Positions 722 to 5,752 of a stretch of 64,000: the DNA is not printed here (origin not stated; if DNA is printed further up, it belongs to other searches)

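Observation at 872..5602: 1576-aa protein built from two tandem [helical domain + GT9 heptosyltransferase-like + HEAT repeat] modules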

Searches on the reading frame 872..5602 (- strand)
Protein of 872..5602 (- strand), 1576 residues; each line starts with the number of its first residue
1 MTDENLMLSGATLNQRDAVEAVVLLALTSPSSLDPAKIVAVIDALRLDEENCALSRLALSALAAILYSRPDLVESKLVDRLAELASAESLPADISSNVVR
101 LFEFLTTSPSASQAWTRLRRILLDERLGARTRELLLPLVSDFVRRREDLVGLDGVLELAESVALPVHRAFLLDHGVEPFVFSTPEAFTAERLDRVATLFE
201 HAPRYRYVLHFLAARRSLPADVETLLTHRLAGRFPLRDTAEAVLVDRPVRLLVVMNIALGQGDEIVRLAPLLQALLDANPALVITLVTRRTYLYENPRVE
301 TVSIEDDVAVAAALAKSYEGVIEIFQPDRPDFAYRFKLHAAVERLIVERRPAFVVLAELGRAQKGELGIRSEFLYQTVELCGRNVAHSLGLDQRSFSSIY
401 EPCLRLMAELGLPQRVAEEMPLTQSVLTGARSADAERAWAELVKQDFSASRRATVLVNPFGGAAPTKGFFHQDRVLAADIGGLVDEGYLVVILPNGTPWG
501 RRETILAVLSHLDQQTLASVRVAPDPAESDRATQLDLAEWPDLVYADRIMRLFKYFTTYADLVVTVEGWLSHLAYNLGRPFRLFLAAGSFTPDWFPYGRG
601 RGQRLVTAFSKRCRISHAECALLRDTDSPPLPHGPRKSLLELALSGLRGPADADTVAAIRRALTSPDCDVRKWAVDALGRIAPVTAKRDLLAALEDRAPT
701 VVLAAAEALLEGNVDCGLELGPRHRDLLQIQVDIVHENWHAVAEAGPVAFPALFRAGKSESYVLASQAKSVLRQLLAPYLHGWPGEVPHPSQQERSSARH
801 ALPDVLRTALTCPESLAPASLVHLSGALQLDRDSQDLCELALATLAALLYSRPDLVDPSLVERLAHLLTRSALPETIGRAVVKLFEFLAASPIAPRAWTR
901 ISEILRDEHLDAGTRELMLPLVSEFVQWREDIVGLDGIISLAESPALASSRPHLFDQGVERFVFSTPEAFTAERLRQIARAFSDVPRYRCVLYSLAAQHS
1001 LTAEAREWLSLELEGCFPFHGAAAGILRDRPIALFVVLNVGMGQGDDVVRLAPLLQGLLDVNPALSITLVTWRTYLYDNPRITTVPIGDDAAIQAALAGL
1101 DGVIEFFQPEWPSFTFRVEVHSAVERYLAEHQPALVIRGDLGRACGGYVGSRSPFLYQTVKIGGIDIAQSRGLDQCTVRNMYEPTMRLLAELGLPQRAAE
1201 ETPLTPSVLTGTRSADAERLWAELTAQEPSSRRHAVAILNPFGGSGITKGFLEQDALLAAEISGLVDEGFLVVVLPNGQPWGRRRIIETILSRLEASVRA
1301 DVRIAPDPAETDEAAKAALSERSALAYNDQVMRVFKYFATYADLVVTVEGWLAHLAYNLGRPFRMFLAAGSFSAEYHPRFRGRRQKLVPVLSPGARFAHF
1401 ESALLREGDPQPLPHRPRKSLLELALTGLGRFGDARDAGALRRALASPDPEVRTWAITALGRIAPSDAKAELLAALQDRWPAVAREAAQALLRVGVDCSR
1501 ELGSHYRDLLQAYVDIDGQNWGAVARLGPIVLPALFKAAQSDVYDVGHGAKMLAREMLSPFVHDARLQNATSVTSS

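Call 5: search_protein_families(library=pfam, proteins=[window:872-5602:-], max_evalue=1)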
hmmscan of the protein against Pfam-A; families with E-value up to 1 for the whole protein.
window:872-5602:- (1576 aa): 5 families
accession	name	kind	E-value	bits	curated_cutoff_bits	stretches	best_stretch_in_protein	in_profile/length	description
PF13646.12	HEAT_2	-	4.7e-15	56.1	27.7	2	1420-1491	15-87/88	HEAT repeats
PF02985.28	HEAT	-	6.3e-09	35.7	23.5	1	1441-1465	5-29/31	HEAT repeat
PF01602.26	Adaptin_N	-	0.009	15.1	37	0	1440-1494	83-141/524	Adaptin N terminal region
PF03130.22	HEAT_PBS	-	0.039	15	20.9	1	1452-1478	1-27/27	PBS lyase HEAT-like repeat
PF00514.29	Arm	-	0.072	13.6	20.6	0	653-682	11-40/41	Armadillo/beta-catenin-like repeat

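Call 7: search_protein_families(library=ncbifam, proteins=[window:872-5602:-], max_evalue=0.1)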
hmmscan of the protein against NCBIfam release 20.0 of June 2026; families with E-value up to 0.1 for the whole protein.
window:872-5602:- (1576 aa): 4 families
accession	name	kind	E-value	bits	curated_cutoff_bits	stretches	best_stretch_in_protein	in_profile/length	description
NF010374.0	PRK13800.1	equivalog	6.8e-10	37.8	1196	2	652-735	620-701/898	fumarate reductase/succinate dehydrogenase flavoprotein subunit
NF045915.1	PhycobilmeDegNblB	equivalog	9e-06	25.4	300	1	1425-1488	150-213/214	phycobilisome degradation protein NblB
NF045662.1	DVU0298_fam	equivalog_domain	0.00025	20.7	75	0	1439-1478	148-186/213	DVU0298 family protein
TIGR00789.1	flhB_rel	hypoth_equivalog_domain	0.039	14.2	117.35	0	857-889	46-78/84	FlhB-like flagellar biosynthesis protein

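Call 91: list_cluster_members(proteins=[window:872-5602:-, window:499-834:+, window:24031-25974:-, window:28417-29472:-, window:58043-59575:+, window:17409-18392:+])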
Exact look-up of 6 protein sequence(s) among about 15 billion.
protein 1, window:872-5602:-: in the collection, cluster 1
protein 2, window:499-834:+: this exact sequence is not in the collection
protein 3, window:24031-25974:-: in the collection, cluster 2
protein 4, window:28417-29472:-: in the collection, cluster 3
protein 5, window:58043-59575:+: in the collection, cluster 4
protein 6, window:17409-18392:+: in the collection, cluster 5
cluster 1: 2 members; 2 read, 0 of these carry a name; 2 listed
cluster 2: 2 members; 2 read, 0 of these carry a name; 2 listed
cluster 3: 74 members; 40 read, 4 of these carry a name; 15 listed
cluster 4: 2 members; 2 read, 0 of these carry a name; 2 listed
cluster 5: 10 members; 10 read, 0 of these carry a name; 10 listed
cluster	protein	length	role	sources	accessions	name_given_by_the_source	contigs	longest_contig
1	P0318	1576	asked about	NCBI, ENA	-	-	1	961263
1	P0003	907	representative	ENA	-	-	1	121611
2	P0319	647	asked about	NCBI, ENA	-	-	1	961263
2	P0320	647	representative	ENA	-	-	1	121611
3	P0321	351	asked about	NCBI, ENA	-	-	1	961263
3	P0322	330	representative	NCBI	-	-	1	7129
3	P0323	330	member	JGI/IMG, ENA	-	nucleoside-diphosphate-sugar epimerase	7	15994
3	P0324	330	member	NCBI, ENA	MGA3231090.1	MAG: NAD-dependent epimerase/dehydratase family protein [Candidatus Binatus sp.]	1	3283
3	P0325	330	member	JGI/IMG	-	GDP-D-mannose 3',5'-epimerase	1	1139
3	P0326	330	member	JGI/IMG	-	GDP-D-mannose 3',5'-epimerase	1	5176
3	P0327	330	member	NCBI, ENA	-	-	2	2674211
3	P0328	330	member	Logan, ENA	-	-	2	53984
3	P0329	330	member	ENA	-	-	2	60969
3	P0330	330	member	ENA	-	-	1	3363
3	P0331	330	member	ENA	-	-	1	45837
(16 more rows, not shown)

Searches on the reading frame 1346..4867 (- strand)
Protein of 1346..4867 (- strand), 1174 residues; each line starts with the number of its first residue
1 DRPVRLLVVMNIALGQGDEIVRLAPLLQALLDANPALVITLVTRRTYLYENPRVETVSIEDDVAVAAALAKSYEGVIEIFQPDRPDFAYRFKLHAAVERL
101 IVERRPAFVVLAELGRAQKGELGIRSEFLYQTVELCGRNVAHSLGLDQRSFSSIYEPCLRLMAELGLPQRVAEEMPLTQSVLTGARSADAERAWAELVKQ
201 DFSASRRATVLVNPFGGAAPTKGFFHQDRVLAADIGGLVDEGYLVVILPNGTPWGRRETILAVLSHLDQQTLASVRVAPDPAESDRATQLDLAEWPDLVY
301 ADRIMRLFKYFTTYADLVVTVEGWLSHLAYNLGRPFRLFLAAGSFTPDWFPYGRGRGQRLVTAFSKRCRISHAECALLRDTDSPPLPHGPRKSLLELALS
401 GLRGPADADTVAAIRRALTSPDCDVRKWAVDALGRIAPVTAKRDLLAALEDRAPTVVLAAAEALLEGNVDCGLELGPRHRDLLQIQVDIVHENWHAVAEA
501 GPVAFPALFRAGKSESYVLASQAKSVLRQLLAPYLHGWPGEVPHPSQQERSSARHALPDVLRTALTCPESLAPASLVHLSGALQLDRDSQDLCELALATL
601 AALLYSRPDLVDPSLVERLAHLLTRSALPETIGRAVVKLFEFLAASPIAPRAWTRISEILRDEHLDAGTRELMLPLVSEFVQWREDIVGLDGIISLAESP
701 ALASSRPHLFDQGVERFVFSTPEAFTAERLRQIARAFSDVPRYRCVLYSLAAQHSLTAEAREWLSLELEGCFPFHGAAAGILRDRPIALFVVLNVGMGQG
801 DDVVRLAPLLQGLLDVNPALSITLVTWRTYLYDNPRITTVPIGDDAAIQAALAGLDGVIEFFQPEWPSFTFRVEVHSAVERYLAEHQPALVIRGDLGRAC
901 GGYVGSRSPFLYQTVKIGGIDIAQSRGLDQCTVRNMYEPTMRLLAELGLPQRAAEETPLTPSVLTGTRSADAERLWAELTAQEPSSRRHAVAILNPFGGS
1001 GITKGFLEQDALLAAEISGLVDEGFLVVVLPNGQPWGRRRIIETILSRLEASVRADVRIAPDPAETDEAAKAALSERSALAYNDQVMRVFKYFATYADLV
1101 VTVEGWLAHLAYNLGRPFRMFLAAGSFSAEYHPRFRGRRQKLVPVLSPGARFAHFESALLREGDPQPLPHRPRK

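Call 113: predict_structure(alignment_id=A2)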
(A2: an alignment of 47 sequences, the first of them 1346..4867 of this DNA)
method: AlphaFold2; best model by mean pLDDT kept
length: 1174 residues; sequences in the alignment: 47
mean_pLDDT: 84.0   pTM: 0.59
mean pLDDT of the five models: 84.0, 81.8, 81.8, 79.8, 76.6
residues with pLDDT >= 90: 559; 70-90: 436; 50-70: 120; < 50: 59
segments of 3 or more residues with pLDDT < 50: 117-125, 373-391, 401-403, 536-550, 899-906
pLDDT, mean of each block of 10 residues (from residue 1): 87 72 86 91 89 91 92 91 61 89 89 60 54 80 70 72 80 58 84 87 68 72 65 88 90 83 89 91 85 84 90 90 82 83 57 66 71 46 47 55 60 74 72 83 88 83 86 81 85 77 80 67 77 48 37 83 91 87 85 94 91 92 90 95 94 97 93 95 94 96 95 94 96 97 95 93 96 95 92 88 90 94 96 96 94 93 80 92 95 74 50 94 94 88 95 86 96 96 75 89 81 96 97 91 95 96 94 93 96 97 94 95 88 92 94 86 75 87
secondary structure, 60 per line:
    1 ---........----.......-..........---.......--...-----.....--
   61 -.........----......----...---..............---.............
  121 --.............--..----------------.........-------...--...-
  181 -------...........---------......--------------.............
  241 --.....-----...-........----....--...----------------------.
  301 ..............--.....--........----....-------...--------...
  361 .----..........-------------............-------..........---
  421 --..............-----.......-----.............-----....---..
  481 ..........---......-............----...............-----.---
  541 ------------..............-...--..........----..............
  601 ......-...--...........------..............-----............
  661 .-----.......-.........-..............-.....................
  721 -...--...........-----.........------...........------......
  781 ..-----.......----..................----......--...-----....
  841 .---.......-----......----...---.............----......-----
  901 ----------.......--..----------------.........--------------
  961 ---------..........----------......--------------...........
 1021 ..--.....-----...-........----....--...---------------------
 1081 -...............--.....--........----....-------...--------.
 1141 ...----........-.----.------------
elements in order (helices of 4 or more, strands of 3 or more residues): E4-11 H16-22 H24-33 E37-43 E54-58 H62-70 E75-80 H91-104 E108-120 E123-135 H156-164 H188-198 E208-213 H228-240 E243-247 H257-264 H269-272 E275-277 H300-314 E317-321 H324-331 E336-339 E358-361 H366-375 H389-400 H408-417 H423-436 H442-448 H454-466 H472-475 H479-490 H494-499 H501-512 H517-531 H553-566 H573-582 H587-606 H613-623 H630-643 H649-661 H667-673 H675-683 H685-698 H700-720 H727-737 H743-751 H758-768 H775-782 E788-794 H799-816 E821-826 E837-841 H845-851 E857-862 H873-885 E890-895 E911-917 H938-946 H970-979 E990-995 H1010-1022 E1025-1029 H1039-1046 H1051-1054 E1057-1059 H1082-1096 E1099-1103 H1106-1113 E1118-1121 E1140-1143 H1148-1155
